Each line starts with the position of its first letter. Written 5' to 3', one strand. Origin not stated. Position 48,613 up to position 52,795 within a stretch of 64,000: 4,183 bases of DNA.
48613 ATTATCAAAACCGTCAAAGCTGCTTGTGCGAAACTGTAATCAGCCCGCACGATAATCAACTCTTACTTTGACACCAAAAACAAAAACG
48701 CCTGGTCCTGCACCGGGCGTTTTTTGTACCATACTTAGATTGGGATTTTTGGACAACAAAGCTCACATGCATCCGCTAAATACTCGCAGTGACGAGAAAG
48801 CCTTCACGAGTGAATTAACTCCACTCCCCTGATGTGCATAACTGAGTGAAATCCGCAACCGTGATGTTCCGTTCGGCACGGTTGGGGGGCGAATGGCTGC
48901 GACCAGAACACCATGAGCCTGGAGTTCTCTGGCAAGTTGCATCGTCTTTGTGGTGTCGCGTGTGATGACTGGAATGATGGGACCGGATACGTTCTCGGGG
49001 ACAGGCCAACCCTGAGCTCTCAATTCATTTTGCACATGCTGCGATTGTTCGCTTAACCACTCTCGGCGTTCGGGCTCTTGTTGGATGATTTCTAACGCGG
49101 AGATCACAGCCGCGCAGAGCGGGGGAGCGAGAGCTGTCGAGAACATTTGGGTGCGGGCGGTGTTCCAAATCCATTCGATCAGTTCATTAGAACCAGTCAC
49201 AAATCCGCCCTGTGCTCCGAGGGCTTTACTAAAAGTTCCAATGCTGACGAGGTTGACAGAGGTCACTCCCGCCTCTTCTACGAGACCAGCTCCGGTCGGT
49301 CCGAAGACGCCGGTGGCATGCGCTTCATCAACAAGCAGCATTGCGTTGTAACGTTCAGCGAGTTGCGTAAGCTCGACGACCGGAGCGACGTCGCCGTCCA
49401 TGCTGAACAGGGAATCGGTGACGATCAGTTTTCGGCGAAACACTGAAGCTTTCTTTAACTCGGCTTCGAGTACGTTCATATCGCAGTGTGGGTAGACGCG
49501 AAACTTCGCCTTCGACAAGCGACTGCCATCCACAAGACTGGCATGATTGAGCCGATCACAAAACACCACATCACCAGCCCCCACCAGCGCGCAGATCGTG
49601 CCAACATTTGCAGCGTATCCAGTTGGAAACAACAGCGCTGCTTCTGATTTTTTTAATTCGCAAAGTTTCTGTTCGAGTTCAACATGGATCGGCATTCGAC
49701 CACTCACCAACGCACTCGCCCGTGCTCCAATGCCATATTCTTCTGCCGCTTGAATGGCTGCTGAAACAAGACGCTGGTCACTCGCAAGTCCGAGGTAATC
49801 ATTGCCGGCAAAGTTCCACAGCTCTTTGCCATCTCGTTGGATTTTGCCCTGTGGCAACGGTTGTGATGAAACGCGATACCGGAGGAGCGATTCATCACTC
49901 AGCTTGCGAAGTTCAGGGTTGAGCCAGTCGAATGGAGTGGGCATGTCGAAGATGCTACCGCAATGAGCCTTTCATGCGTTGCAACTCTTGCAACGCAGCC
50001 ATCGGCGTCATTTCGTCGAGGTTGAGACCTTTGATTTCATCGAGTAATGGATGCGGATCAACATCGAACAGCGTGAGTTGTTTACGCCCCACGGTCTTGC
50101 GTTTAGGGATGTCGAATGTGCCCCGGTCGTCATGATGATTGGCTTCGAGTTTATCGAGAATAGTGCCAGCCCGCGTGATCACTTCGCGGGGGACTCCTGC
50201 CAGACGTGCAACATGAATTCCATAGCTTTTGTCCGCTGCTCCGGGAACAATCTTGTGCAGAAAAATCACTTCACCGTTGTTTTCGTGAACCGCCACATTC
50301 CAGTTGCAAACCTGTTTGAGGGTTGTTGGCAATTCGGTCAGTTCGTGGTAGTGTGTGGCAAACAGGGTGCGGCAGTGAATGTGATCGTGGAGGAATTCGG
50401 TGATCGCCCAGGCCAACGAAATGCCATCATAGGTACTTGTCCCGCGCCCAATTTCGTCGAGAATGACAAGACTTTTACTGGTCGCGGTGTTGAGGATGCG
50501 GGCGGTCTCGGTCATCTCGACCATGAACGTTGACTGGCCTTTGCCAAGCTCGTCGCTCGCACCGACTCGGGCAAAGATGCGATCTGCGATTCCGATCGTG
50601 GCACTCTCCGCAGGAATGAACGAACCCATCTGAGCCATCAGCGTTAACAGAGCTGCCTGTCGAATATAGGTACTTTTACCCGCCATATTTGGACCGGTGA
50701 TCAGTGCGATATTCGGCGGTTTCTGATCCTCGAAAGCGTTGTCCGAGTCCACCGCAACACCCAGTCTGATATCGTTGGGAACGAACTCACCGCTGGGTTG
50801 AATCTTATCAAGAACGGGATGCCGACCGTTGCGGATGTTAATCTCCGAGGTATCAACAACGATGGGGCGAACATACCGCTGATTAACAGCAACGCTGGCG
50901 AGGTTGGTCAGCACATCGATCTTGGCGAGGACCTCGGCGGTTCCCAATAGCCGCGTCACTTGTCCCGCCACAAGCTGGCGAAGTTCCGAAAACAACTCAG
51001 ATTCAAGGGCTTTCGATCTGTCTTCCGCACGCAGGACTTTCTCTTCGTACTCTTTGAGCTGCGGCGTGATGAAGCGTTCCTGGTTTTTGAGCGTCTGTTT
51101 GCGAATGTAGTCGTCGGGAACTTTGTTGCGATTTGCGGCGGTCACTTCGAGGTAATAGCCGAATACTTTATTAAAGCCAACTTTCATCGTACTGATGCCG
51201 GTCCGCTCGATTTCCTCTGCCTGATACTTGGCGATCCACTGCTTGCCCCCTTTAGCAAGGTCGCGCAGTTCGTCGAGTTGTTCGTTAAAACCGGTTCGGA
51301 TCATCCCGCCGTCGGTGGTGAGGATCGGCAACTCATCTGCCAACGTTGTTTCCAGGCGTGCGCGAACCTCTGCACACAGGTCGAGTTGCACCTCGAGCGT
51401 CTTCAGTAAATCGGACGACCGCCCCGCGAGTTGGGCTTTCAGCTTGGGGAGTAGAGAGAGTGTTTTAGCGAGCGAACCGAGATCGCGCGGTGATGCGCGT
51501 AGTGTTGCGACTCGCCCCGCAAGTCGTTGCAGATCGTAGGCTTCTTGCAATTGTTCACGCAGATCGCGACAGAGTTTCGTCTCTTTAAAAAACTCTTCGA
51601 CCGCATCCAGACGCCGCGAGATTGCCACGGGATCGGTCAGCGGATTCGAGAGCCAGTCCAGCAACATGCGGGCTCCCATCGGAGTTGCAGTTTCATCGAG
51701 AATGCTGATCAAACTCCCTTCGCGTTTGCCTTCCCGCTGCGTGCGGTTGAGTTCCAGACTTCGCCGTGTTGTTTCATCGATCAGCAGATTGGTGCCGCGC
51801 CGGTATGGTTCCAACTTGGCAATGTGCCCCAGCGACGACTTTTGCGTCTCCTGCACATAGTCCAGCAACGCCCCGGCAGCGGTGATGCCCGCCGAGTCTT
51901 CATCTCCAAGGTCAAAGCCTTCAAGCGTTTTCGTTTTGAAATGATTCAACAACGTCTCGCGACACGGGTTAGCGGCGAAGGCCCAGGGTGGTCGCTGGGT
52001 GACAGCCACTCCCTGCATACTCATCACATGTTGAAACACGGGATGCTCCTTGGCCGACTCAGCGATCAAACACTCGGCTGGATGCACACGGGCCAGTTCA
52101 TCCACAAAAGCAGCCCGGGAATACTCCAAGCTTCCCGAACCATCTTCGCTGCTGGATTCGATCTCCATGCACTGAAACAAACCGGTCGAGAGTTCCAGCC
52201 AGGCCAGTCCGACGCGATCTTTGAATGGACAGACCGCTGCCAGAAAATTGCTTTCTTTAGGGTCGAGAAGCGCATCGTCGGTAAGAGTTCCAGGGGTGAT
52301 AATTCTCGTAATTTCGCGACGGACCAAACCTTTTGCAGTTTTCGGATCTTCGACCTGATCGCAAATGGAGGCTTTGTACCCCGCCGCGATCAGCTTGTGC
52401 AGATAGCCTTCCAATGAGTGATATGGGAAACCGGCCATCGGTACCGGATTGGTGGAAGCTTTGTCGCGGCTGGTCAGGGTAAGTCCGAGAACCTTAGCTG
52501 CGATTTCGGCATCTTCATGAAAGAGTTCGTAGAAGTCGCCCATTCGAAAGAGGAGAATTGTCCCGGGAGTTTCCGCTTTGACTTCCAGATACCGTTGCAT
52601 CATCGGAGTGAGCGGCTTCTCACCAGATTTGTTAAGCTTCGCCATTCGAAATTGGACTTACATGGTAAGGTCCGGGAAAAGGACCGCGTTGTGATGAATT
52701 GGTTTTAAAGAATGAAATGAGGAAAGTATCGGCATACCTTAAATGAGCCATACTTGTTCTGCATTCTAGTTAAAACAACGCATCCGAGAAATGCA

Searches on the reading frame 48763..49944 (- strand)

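Call 75: search_protein_families(library=pfam, proteins=[window:48763-49944:-], max_evalue=0.001)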
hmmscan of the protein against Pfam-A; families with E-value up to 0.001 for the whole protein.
window:48763-49944:- (393 aa): 4 families
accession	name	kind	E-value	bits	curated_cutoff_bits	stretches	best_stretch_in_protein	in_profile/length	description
PF00155.27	Aminotran_1_2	-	1.9e-60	205.4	19.7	1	42-372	3-350/361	Aminotransferase class I and II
PF01053.26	Cys_Met_Meta_PP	-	5.7e-08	32.1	27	1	85-214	52-181/381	Cys/Met metabolism PLP-dependent enzyme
PF00202.27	Aminotran_3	-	0.00015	21.1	30.5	1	190-353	214-376/403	Aminotransferase class-III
PF01212.27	Beta_elim_lyase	-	0.00024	21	27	1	80-350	27-239/288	Beta-eliminating lyase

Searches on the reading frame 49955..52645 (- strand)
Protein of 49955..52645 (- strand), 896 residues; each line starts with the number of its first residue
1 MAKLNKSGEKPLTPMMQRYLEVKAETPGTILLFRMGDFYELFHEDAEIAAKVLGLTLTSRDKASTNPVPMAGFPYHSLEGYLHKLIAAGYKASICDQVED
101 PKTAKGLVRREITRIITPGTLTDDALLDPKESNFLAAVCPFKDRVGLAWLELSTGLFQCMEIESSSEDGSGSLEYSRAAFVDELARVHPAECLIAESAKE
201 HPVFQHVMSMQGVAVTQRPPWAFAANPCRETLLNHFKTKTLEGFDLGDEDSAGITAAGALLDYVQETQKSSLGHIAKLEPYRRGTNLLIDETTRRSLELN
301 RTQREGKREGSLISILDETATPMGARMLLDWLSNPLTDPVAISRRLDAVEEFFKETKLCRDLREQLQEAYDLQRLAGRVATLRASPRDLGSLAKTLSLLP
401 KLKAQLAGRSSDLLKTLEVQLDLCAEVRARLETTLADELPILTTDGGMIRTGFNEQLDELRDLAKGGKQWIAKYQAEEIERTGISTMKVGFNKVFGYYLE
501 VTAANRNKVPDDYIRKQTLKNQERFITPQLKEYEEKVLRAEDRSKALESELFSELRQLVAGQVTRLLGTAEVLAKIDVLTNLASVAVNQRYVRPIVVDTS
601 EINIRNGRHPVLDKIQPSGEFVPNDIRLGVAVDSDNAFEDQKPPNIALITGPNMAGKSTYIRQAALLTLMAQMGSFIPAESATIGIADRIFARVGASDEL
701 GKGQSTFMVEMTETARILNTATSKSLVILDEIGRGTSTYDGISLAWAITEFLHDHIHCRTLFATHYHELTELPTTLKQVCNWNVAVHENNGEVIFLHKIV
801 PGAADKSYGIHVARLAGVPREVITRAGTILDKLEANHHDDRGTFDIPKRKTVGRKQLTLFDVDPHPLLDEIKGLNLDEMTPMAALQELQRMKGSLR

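Call 68: find_encoding_contigs(protein=window:49955-52645:-, flank=10000, max_places=3)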
Protein window:49955-52645:- (896 aa): no gene with exactly this product is on record in the collection.

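Call 75: search_protein_families(library=pfam, proteins=[window:49955-52645:-], max_evalue=0.001)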
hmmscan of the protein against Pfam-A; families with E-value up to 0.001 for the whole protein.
window:49955-52645:- (896 aa): 5 families
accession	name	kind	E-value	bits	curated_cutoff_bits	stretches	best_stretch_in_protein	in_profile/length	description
PF00488.27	MutS_V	-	3.4e-87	291.7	30.2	1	648-834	2-188/188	MutS domain V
PF05192.23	MutS_III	-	5.8e-48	164.2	34.1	1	292-583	1-194/194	MutS domain III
PF01624.25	MutS_I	-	3.4e-43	146.9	20.6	1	13-124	1-112/113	MutS domain I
PF05190.23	MutS_IV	-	7.1e-33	113.2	22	1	452-543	1-92/92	MutS family domain IV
PF05188.22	MutS_II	-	1.6e-23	84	25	1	133-275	1-132/133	MutS domain II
